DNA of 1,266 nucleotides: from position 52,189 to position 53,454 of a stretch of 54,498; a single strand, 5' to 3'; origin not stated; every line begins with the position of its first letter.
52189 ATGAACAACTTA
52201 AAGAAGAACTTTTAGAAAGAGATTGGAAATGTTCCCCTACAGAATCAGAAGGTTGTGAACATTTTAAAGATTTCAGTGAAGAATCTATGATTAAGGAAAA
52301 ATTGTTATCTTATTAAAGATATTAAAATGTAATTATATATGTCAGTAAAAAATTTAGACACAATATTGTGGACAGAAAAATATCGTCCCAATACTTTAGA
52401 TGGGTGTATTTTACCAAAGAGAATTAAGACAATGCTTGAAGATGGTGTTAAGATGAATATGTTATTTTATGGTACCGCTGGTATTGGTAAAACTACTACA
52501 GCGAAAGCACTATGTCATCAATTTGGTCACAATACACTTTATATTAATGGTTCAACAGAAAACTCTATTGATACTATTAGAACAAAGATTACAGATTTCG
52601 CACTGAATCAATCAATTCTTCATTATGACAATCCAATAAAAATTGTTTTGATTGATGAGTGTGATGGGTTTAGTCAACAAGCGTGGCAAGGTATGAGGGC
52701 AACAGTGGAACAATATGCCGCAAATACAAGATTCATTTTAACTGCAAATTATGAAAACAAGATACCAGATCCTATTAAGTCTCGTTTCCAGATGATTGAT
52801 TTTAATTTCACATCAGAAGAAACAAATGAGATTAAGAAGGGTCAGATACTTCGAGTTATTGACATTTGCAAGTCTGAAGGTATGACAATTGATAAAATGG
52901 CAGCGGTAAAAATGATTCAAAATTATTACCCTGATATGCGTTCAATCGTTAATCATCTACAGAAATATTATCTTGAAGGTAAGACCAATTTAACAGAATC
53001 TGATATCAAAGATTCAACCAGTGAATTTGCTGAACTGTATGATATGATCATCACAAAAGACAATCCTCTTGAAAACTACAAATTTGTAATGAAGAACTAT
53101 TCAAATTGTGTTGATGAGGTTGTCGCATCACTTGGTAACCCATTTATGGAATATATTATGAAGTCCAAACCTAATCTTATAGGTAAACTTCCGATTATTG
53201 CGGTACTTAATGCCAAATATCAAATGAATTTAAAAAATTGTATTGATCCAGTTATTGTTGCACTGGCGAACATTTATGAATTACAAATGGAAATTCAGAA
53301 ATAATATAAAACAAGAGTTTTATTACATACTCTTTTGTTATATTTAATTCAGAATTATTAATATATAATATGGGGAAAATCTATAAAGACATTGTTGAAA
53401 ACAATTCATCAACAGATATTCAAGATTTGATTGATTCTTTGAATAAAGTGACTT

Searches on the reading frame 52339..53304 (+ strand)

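Call 91: search_protein_families(library=pfam, proteins=[window:52339-53304:+], max_evalue=0.01)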
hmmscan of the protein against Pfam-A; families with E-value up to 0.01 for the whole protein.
window:52339-53304:+ (321 aa): 16 families
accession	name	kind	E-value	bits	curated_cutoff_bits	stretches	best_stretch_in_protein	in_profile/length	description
PF00004.35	AAA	-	7.1e-13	49.6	21.2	1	41-153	1-126/131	ATPase family associated with various cellular activities (AAA)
PF21328.3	Gp44_lid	-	2.2e-08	34.6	27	1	162-215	2-56/63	Sliding-clamp-loader large subunit, AAA+ ATPase lid domain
PF13177.12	DNA_pol3_delta2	-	2.4e-08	34.6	27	1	76-156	82-158/161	DNA polymerase III, delta subunit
PF13479.12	AAA_24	-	5.4e-06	26.8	27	1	38-120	2-85/195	AAA domain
PF13401.12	AAA_22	-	8.4e-06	26.6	27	1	40-85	7-55/130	AAA domain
PF13173.12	AAA_14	-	3e-05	24.5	27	1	42-136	6-97/129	AAA domain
PF25361.1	AAA_lid_RFC1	-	5.9e-05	22.9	34.9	1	172-215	7-50/59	RFC1-like, AAA+ ATPase lid domain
PF20720.3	nSTAND3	-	0.00051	20.2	27.2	1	42-136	21-110/155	Novel STAND NTPase 3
PF07728.20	AAA_5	-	0.0015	18.9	22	1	40-107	1-74/139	AAA domain (dynein-related subfamily)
PF25199.1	nSTAND_NTPase5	-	0.0021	18.3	34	1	41-137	44-133/145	Novel STAND NTPase 5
PF02367.23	TsaE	-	0.0022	18.4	26.6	0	32-71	17-53/128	Threonylcarbamoyl adenosine biosynthesis protein TsaE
PF05673.19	DUF815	-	0.0031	17.1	23.8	1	29-75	44-90/249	Protein of unknown function (DUF815)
PF00931.28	NB-ARC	-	0.0034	17.1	23.5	0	31-62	11-42/248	NB-ARC domain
PF00910.28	RNA_helicase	-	0.0061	17.5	21.5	0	42-75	2-42/105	RNA helicase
PF03215.21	Rad17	-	0.0071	16.7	23.8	0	10-73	8-81/186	Rad17 P-loop domain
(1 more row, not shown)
